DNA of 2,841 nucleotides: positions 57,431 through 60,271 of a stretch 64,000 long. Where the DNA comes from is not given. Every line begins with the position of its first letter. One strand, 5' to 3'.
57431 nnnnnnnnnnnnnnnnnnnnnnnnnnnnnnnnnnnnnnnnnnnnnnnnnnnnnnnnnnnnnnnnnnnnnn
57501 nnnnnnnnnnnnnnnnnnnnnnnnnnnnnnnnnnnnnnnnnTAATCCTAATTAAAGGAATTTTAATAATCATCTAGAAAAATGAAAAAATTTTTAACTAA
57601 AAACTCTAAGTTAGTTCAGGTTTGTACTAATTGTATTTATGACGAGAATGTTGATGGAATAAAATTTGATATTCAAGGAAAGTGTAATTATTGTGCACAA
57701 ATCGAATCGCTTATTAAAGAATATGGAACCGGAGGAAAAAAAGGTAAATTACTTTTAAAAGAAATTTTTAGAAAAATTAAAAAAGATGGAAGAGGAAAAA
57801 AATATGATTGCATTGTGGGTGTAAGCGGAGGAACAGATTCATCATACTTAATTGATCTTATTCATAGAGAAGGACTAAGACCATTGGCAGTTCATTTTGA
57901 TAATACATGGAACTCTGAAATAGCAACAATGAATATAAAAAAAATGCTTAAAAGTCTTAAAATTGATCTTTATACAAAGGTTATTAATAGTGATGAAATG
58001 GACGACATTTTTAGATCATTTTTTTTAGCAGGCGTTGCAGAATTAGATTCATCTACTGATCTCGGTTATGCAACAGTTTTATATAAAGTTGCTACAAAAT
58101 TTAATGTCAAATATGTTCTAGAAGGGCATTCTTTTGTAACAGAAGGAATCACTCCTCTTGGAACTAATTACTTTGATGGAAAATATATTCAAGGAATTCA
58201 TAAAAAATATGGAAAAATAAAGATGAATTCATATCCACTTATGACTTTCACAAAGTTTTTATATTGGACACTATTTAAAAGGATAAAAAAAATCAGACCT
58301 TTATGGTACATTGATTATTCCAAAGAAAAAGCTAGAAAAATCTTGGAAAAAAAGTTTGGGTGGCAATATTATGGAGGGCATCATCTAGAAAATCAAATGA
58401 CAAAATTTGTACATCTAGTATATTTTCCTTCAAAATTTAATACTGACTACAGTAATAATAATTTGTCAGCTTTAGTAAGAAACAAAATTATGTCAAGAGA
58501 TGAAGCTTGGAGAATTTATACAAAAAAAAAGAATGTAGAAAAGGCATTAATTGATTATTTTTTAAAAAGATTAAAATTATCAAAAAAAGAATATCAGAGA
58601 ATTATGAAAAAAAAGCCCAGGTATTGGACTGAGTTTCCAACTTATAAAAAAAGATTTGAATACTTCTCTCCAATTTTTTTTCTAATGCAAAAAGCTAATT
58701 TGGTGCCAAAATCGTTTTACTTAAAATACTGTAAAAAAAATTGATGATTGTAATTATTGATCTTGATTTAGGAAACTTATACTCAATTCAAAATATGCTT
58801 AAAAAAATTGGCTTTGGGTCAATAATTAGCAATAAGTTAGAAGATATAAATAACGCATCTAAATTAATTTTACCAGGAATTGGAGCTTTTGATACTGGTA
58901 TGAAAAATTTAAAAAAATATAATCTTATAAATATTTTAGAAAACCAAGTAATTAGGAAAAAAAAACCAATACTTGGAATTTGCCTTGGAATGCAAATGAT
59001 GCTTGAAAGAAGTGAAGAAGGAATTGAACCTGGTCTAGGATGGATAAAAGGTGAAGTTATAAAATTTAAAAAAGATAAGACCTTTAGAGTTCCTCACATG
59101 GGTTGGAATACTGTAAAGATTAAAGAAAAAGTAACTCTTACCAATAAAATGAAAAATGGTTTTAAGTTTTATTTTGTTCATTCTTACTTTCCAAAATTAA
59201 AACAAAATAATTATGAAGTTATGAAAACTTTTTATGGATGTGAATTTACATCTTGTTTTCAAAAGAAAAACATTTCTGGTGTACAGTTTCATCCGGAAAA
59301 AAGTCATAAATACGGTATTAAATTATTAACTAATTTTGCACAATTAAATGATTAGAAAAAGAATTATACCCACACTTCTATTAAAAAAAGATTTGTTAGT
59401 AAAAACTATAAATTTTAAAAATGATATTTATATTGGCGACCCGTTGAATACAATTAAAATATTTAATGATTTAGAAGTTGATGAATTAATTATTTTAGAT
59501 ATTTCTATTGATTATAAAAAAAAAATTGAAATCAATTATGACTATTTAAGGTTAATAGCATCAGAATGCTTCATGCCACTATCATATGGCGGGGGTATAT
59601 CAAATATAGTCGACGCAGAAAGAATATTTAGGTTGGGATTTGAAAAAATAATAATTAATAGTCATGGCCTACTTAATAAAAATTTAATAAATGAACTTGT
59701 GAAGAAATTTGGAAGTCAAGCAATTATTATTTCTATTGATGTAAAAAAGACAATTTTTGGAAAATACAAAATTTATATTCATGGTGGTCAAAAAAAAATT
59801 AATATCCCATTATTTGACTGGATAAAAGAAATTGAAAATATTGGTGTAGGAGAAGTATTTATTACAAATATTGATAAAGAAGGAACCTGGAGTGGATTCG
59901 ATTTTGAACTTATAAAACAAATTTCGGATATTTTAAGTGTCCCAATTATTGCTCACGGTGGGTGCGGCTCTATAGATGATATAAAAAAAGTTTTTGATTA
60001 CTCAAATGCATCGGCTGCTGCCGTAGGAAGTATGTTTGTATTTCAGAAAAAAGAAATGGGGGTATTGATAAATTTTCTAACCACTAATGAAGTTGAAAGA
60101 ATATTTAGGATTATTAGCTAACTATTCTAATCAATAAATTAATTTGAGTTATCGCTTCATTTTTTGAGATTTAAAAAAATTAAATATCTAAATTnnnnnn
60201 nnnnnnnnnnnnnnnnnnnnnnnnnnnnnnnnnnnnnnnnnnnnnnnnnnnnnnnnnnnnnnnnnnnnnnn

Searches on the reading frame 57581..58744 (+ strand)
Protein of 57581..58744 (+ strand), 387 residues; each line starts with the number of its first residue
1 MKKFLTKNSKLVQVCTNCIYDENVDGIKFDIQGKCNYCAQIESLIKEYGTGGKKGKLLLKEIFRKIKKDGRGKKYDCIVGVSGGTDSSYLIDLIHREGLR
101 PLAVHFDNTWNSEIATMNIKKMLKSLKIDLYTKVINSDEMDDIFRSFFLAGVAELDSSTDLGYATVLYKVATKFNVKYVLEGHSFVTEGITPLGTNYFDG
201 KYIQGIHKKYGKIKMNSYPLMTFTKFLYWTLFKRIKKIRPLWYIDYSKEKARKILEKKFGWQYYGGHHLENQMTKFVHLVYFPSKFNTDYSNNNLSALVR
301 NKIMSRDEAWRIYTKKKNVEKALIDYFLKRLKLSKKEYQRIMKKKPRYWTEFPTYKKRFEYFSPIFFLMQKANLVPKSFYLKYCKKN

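Call 6: search_protein_families(library=pfam, proteins=[window:57581-58744:+], max_evalue=0.01)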
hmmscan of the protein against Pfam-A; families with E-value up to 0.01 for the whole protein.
window:57581-58744:+ (387 aa): 2 families
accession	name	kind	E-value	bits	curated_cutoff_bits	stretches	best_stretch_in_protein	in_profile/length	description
PF01171.26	ATP_bind_3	-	0.0034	17.6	27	1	77-139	2-70/182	PP-loop family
PF06508.19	QueC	-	0.0039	17.2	22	1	77-153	2-76/210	Queuosine biosynthesis protein QueC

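Call 68: search_protein_families(library=ncbifam, proteins=[window:57581-58744:+], max_evalue=0.001)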
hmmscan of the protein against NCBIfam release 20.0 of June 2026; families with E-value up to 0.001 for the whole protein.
window:57581-58744:+ (387 aa): 3 families
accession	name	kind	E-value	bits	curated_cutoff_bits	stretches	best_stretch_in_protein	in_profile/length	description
TIGR03573.1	WbuX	subfamily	7.7e-68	229.4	203.2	1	13-343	2-344/344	N-acetyl sugar amidotransferase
TIGR02432.1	lysidine_TilS_N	equivalog_domain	0.00016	21.7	93.6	1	77-139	2-70/189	tRNA lysidine(34) synthetase TilS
NF010587.0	PRK13980.1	equivalog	0.00074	18.8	255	0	63-148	19-105/267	NAD+ synthase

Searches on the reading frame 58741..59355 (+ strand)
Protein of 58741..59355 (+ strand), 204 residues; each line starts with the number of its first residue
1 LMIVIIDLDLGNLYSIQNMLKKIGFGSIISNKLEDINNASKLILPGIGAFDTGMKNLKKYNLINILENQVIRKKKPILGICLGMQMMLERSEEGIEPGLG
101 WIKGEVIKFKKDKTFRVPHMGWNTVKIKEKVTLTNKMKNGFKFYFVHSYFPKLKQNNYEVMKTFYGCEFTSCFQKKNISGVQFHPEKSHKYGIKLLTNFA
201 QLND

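Call 8: search_protein_families(library=pfam, proteins=[window:58741-59355:+], max_evalue=0.01)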
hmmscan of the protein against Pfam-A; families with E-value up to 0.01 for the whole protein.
window:58741-59355:+ (204 aa): 4 families
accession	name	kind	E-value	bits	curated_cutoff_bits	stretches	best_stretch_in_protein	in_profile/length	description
PF00117.34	GATase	-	2.4e-21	76.7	22.8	1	5-199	2-186/190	Glutamine amidotransferase class-I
PF01174.25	SNO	-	8.5e-08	32.7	27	1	16-190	11-174/188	SNO glutamine amidotransferase family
PF07722.19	Peptidase_C26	-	2e-06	28.2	20.5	1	66-186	97-219/219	Peptidase C26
PF07685.20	GATase_3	-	9.8e-05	22.5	27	1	4-116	3-124/196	CobB/CobQ-like glutamine amidotransferase domain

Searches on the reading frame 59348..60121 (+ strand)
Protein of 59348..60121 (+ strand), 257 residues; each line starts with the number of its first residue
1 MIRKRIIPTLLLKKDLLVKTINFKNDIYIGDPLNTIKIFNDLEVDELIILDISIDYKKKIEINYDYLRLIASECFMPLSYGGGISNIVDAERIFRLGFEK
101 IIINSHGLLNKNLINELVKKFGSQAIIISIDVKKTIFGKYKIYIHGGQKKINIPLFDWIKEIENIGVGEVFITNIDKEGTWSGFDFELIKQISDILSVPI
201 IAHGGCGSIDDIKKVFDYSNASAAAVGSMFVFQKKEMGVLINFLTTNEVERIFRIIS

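Call 12: search_protein_families(library=pfam, proteins=[window:59348-60121:+], max_evalue=0.001)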
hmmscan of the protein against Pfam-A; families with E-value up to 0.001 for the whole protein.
window:59348-60121:+ (257 aa): 3 families
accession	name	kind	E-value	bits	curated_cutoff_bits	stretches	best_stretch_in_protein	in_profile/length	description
PF00977.27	His_biosynth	-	1.1e-55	189.1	23.6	1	5-233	1-225/228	Histidine biosynthesis protein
PF03060.21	NMO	-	1.2e-05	25.3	28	1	185-233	181-228/331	Nitronate monooxygenase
PF01207.24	Dus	-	0.00079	19.1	20.4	0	141-227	130-214/311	Dihydrouridine synthase (Dus)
